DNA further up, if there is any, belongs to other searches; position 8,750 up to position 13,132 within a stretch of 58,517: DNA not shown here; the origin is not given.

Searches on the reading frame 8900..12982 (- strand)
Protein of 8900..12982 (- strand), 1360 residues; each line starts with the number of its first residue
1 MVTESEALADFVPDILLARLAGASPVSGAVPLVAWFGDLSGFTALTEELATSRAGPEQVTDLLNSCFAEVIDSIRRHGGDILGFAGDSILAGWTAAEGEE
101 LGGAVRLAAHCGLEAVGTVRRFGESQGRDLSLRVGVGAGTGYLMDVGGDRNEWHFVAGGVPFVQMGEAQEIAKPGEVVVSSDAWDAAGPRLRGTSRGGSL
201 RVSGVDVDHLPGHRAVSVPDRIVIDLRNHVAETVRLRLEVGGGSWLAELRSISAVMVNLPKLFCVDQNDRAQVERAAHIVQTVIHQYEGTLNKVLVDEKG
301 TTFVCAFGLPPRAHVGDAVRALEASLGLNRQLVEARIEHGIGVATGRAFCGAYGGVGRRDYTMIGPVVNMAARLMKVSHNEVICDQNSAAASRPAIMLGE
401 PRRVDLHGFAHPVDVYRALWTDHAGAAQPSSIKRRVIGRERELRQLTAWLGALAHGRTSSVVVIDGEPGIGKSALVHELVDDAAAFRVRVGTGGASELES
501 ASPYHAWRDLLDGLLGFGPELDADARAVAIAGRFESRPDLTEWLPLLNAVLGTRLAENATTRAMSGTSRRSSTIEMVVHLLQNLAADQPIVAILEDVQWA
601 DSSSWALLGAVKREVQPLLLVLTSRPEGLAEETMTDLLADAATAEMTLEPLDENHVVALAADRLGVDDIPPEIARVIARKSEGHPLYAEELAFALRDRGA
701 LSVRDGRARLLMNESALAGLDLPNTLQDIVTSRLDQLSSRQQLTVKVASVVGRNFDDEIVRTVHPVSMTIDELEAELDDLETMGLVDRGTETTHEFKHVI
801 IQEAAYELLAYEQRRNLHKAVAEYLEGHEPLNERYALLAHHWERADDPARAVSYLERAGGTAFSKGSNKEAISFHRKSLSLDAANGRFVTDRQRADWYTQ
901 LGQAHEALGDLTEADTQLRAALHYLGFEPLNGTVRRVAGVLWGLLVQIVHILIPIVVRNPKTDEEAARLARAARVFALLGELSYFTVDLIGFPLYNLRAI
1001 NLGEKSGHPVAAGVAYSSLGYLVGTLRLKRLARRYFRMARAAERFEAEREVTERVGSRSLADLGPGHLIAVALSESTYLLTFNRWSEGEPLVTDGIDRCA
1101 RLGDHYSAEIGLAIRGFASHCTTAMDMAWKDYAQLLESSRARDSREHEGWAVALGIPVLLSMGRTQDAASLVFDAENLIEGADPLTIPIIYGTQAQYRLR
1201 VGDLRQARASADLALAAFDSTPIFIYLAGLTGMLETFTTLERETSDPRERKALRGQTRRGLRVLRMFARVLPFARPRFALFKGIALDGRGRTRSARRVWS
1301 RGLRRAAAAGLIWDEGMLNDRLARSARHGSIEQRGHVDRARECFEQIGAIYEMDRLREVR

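Call 3: search_protein_families(library=pfam, proteins=[window:8900-12982:-], max_evalue=1)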
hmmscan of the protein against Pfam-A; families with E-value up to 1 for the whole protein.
window:8900-12982:- (1360 aa): 12 families
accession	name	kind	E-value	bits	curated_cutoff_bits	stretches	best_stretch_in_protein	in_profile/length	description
PF13191.12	AAA_16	-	1e-21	78.6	32.6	1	435-620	1-166/167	AAA ATPase domain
PF00211.25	Guanylate_cyc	-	1.3e-10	41.7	21.9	2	296-381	54-143/183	Adenylate and Guanylate cyclase catalytic domain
PF05729.18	NACHT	-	0.00017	21.9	26.7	1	461-485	2-26/167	NACHT domain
PF13181.12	TPR_8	-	0.00074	19.9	25.7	1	898-922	4-28/34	Tetratricopeptide repeat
PF13401.12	AAA_22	-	0.0061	17.3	27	1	458-601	4-97/130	AAA domain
PF00931.28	NB-ARC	-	0.0062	16.3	23.5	0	451-483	10-42/248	NB-ARC domain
PF20720.3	nSTAND3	-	0.015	15.5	27.2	1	457-485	15-43/155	Novel STAND NTPase 3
PF13424.12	TPR_12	-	0.016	15.8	30.1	1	857-922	8-72/77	Tetratricopeptide repeat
PF01637.24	ATPase_2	-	0.018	15.3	33.2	1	439-482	4-43/225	ATPase domain predominantly from Archaea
PF05673.19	DUF815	-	0.086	12.4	23.8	1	435-487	29-81/249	Protein of unknown function (DUF815)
PF24883.2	NPHP3_N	-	0.11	13.2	24.8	1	455-483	18-46/164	Nephrocystin 3, N-terminal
PF00515.34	TPR_1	-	0.23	11.8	27.8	0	895-914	1-20/34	Tetratricopeptide repeat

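Call 4: search_protein_families(library=ncbifam, proteins=[window:8900-12982:-], max_evalue=1)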
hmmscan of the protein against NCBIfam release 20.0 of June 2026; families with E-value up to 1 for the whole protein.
window:8900-12982:- (1360 aa): 6 families
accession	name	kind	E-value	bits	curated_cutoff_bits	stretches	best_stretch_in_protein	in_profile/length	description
TIGR03903.1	TOMM_kin_cyc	equivalog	1.4e-56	192.1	705.75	2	285-877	330-916/1267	TOMM system kinase/cyclase fusion protein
TIGR02928.1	TIGR02928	subfamily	7.1e-05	21.8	181.3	1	432-483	13-64/366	orc1/cdc6 family replication initiation protein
NF003230.0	PRK04195.1-6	equivalog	0.017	13.8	441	1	429-483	10-63/494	replication factor C large subunit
NF003229.0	PRK04195.1-5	equivalog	0.11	11.2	280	1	435-481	18-66/413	replication factor C large subunit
NF041810.1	Avs1b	equivalog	0.11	9.5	1500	1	643-688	380-425/1931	AVAST type 1 anti-phage system protease Avs1b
NF006743.0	PRK09270.1-2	equivalog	0.25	10.4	227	1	440-483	9-52/217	nucleoside/nucleotide kinase family protein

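Call 78: search_protein_families(library=padloc, proteins=[window:8900-12982:-], max_evalue=0.01)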
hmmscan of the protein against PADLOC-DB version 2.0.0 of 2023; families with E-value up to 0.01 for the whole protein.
window:8900-12982:- (1360 aa): 5 families
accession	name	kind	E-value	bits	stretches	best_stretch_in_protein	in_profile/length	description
PDLC00734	PycC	-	2e-19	67.9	2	32-151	190-305/374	Pycsar cyclase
PDLC02367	PycC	-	7.5e-10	36.6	2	335-381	134-180/226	-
PDLC00765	PycC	-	1.2e-08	32.5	1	33-214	259-440/477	Pycsar cyclase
PDLC02366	PycC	-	9.5e-06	22.8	1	30-193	276-439/486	-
PDLC00766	PycC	-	5e-05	20.9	0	334-381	136-183/232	Pycsar cyclase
